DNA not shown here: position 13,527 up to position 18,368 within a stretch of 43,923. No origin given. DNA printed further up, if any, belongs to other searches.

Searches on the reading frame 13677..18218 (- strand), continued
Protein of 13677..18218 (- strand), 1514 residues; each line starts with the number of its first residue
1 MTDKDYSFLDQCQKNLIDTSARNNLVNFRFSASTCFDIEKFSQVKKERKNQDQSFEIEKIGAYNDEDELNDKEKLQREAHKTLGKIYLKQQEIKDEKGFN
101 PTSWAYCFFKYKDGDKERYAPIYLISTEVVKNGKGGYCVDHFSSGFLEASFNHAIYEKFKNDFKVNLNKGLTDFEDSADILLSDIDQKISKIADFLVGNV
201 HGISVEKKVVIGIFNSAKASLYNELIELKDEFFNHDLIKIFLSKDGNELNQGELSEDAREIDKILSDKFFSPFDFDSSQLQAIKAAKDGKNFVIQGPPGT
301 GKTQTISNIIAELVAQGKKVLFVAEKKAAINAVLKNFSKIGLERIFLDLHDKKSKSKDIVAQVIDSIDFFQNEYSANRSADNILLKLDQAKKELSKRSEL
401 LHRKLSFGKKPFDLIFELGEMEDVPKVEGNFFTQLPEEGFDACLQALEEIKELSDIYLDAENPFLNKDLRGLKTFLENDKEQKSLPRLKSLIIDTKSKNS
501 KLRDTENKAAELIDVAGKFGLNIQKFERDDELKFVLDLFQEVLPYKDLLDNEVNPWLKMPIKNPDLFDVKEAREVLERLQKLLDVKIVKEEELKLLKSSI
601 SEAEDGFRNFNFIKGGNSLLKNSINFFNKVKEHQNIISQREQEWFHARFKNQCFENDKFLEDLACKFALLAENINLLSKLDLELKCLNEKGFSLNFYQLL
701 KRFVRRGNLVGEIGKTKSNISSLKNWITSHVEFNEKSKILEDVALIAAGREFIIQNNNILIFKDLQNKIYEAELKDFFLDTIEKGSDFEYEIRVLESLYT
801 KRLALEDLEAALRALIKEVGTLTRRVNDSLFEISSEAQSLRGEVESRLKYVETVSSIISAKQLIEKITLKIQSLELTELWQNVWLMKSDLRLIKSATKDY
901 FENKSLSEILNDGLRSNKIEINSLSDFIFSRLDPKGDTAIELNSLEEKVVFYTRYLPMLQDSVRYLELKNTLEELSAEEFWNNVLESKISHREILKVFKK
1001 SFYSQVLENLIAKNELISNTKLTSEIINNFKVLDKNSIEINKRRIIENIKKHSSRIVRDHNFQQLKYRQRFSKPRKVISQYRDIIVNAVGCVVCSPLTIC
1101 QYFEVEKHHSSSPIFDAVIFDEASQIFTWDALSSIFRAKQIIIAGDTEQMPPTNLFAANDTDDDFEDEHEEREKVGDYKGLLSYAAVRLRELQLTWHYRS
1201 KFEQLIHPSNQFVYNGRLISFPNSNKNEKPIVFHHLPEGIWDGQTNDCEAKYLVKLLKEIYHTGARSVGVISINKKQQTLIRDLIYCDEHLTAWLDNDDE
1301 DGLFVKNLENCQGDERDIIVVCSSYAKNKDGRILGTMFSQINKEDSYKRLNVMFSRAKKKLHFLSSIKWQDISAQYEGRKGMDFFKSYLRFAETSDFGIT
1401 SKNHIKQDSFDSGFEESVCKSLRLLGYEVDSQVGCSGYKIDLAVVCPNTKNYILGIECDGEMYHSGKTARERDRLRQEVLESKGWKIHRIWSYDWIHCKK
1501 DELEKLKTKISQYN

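Call 23: find_encoding_contigs(protein=P0122, flank=10000, max_places=3)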
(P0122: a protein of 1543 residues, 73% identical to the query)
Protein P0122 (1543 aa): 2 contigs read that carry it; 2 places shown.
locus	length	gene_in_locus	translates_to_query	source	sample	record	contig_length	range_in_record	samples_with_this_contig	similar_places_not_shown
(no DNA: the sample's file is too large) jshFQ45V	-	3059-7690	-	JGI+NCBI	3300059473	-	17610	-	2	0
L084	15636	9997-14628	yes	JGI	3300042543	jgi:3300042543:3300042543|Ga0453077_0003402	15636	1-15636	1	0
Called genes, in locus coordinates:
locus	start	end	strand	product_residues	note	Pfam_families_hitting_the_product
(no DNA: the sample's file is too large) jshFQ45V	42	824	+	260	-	PF04028:DUF374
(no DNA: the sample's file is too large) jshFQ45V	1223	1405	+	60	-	-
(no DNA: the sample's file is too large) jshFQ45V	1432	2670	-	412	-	PF00342:PGI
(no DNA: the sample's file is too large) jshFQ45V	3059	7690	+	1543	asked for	PF13195:DUF4011 (weak), PF00270:DEAD (faint), PF04851:ResIII, PF13086:AAA_11, PF13245:AAA_19 (weak), PF13086:AAA_11, PF13087:AAA_12, PF18741:MTES_1575, +2 more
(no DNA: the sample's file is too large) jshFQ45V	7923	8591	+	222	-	PF01728:FtsJ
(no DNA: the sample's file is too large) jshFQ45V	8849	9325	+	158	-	PF03100:CcmE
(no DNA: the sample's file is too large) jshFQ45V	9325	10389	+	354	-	PF01479:S4 (weak), PF00849:PseudoU_synth_2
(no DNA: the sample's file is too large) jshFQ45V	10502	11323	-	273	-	PF03104:DNA_pol_B_exo1 (weak), PF13482:RNase_H_2 (faint), PF10108:DNA_pol_B_exo2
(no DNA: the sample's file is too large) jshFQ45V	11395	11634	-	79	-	PF00550:PP-binding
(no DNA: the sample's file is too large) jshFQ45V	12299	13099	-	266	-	PF01113:DapB_N, PF05173:DapB_C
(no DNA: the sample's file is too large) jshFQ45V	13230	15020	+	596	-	PF00664:ABC_membrane, PF02463:SMC_N, PF00005:ABC_tran, PF13304:AAA_21 (faint)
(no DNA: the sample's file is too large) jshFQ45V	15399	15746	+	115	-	PF00886:Ribosomal_S16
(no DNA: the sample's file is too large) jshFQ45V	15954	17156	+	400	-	PF00155:Aminotran_1_2, PF01053:Cys_Met_Meta_PP (weak)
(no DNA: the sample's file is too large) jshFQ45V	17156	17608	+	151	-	?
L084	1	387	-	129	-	?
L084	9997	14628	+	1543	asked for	PF13195:DUF4011 (weak), PF00270:DEAD (faint), PF04851:ResIII, PF13086:AAA_11, PF13245:AAA_19 (weak), PF13086:AAA_11, PF13087:AAA_12, PF18741:MTES_1575, +2 more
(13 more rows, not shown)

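Call 24: find_encoding_contigs(protein=P0124, flank=10000, max_places=3)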
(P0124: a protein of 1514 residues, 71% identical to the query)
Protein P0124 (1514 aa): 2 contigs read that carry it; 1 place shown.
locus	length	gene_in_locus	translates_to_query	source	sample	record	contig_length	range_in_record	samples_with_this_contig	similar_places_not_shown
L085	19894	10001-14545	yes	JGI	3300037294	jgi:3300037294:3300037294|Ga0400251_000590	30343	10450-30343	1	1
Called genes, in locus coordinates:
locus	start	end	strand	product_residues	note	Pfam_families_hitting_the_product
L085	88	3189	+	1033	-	PF00873:ACR_tran, PF03176:MMPL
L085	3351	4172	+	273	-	PF03104:DNA_pol_B_exo1 (weak), PF10108:DNA_pol_B_exo2, PF13482:RNase_H_2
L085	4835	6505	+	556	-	PF00664:ABC_membrane, PF00005:ABC_tran, PF02463:SMC_N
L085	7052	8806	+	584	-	PF03485:Arg_tRNA_synt_N, PF00750:tRNA-synt_1d, PF01921:tRNA-synt_1f (faint), PF00749:tRNA-synt_1c (faint), PF01406:tRNA-synt_1e (faint), PF09334:tRNA-synt_1g (faint), PF00133:tRNA-synt_1 (weak), PF05746:DALR_1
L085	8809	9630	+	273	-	PF05036:SPOR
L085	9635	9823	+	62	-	-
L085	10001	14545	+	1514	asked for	PF13195:DUF4011 (weak), PF00270:DEAD (weak), PF04851:ResIII, PF13086:AAA_11, PF13245:AAA_19 (weak), PF13086:AAA_11, PF13087:AAA_12, PF18741:MTES_1575, +1 more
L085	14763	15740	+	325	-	PF01207:Dus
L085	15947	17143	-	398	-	PF14319:Zn_Tnp_IS91, PF04986:Y2_Tnp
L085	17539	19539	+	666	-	-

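Call 26: find_encoding_contigs(protein=P0126, flank=10000, max_places=3)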
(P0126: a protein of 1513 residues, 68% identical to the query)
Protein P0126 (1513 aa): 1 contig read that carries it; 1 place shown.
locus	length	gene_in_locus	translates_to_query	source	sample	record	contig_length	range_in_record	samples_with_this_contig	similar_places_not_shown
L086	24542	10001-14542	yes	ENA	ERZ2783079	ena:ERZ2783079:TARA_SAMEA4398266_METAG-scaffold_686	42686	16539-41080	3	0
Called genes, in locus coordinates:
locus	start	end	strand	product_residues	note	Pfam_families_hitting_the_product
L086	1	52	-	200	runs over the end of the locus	-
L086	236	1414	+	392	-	PF14870:PSII_BNR (faint), PF02012:BNR (faint), PF15902:Sortilin-Vps10 (weak)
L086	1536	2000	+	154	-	PF08534:Redoxin, PF00578:AhpC-TSA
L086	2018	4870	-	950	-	PF00005:ABC_tran (faint), PF02463:SMC_N (faint), PF03193:RsgA_GTPase (faint), PF13191:AAA_16 (faint), PF13401:AAA_22 (faint), PF13555:AAA_29 (faint), PF17760:UvrA_inter, PF17755:UvrA_DNA-bind, +3 more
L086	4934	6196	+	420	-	PF00083:Sugar_tr, PF07690:MFS_1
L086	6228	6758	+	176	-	PF00436:SSB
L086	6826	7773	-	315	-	-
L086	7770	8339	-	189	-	-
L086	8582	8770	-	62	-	-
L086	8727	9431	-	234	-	PF04383:KilA-N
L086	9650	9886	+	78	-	-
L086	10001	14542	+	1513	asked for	PF00270:DEAD (weak), PF04851:ResIII, PF13086:AAA_11, PF13245:AAA_19 (weak), PF13604:AAA_30 (weak), PF13086:AAA_11, PF13087:AAA_12, PF18741:MTES_1575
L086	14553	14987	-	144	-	PF20901:Sf6_terminase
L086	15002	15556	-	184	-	-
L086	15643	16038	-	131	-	-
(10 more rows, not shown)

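Call 27: find_encoding_contigs(protein=P0127, flank=10000, max_places=3)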
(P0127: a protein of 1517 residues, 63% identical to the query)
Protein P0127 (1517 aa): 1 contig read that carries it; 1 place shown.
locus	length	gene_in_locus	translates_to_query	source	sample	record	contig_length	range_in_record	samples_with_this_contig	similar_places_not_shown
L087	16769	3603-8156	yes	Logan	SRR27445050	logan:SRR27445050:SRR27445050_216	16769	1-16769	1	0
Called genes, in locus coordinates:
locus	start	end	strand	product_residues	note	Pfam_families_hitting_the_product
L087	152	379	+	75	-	PF05930:Phage_AlpA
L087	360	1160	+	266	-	-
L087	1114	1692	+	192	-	-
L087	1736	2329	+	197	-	-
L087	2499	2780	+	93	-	-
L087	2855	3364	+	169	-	-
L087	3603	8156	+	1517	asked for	PF13195:DUF4011 (weak), PF00270:DEAD (weak), PF04851:ResIII (weak), PF13086:AAA_11, PF13245:AAA_19 (weak), PF13086:AAA_11, PF13087:AAA_12, PF18741:MTES_1575, +2 more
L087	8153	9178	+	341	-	PF28530:DUF8426, PF04471:Mrr_cat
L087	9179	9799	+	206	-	-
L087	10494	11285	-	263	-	-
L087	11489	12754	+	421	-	PF01053:Cys_Met_Meta_PP, PF00155:Aminotran_1_2, PF01041:DegT_DnrJ_EryC1, PF01212:Beta_elim_lyase (weak), PF00266:Aminotran_5, PF02347:GDC-P (weak)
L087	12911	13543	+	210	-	-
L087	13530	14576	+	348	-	PF00195:Chal_sti_synt_N, PF08392:FAE1_CUT1_RppA, PF02797:Chal_sti_synt_C, PF08541:ACP_syn_III_C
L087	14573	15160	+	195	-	PF02525:Flavodoxin_2, PF03358:FMN_red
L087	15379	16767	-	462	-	?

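Call 48: find_related_loci(query=A1, collection=viral_contigs, flank=10000)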
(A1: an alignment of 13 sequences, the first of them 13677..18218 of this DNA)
Query A1 (1514 aa) in viral_contigs; peptide patterns used: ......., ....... (x = any residue, [..] = any of these).
95 stretches matched a pattern; 11 encode a relative of the query (tblastn E <= 1e-3); 9 distinct loci.
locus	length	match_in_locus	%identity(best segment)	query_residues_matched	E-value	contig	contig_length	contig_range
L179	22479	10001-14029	34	7-1510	4e-80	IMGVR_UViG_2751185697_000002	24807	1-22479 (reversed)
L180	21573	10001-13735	35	82-1512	2e-76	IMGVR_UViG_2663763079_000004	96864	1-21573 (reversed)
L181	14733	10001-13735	35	82-1512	2e-76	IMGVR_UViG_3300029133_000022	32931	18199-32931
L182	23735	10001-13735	35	82-1512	2e-76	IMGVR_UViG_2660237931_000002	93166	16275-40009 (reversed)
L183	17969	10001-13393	31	267-1510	3e-51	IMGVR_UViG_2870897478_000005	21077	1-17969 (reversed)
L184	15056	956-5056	31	9-1511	5e-86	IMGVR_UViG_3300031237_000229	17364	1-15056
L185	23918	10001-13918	32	11-1506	8e-76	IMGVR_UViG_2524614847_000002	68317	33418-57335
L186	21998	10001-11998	25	275-1491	7e-18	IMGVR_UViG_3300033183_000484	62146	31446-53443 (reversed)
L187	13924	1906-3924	25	271-1504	6e-13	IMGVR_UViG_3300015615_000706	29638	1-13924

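Call 63: search_solved_structures(query=A1, max_evalue=0.001)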
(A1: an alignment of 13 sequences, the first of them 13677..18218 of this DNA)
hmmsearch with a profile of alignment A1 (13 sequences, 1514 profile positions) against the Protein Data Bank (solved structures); distinct sequences matched with E-value up to 0.001: 19.
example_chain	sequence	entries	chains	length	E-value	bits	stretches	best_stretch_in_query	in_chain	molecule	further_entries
4b3g_A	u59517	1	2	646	8.9e-15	56.5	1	266-397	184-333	DNA-BINDING PROTEIN SMUBP-2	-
4b3f_X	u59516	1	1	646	9e-15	56.5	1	266-397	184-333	DNA-BINDING PROTEIN SMUBP-2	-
5eaw_A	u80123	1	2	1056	7.9e-10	40.1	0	1109-1151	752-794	DNA replication ATP-dependent helicase/nuclease DNA2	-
5eax_A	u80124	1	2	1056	7.9e-10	40.1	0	1109-1151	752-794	DNA replication ATP-dependent helicase/nuclease DNA2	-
5ean_A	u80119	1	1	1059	8e-10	40.1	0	1109-1151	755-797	DNA replication ATP-dependent helicase/nuclease DNA2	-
8rd3_A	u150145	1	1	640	1.1e-09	39.6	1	274-346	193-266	ATP-dependent helicase NAM7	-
2xzl_A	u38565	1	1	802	2.6e-09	38.4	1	274-346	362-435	ATP-DEPENDENT HELICASE NAM7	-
9qdq_A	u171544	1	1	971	4.2e-09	37.7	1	274-346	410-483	ATP-dependent helicase NAM7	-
2xzo_A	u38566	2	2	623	4.6e-09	37.6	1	272-393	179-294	REGULATOR OF NONSENSE TRANSCRIPTS 1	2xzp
2gjk_A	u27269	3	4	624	4.6e-09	37.6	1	272-393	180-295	Regulator of nonsense transcripts 1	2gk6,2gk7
6ej5_A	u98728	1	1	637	5e-09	37.5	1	272-393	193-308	Regulator of nonsense transcripts 1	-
5mzn_A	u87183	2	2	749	5.5e-09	37.3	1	258-309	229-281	Helicase SEN1,Helicase SEN1 | Helicase SEN1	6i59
9qwn_A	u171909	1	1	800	1.1e-08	36.3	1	272-393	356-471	Isoform 2 of Regulator of nonsense transcripts 1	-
2wjv_A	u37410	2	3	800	1.1e-08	36.3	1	272-393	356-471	REGULATOR OF NONSENSE TRANSCRIPTS 1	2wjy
8ftm_A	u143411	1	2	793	5.9e-08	33.9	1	270-311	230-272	5'-3' RNA helicase-like protein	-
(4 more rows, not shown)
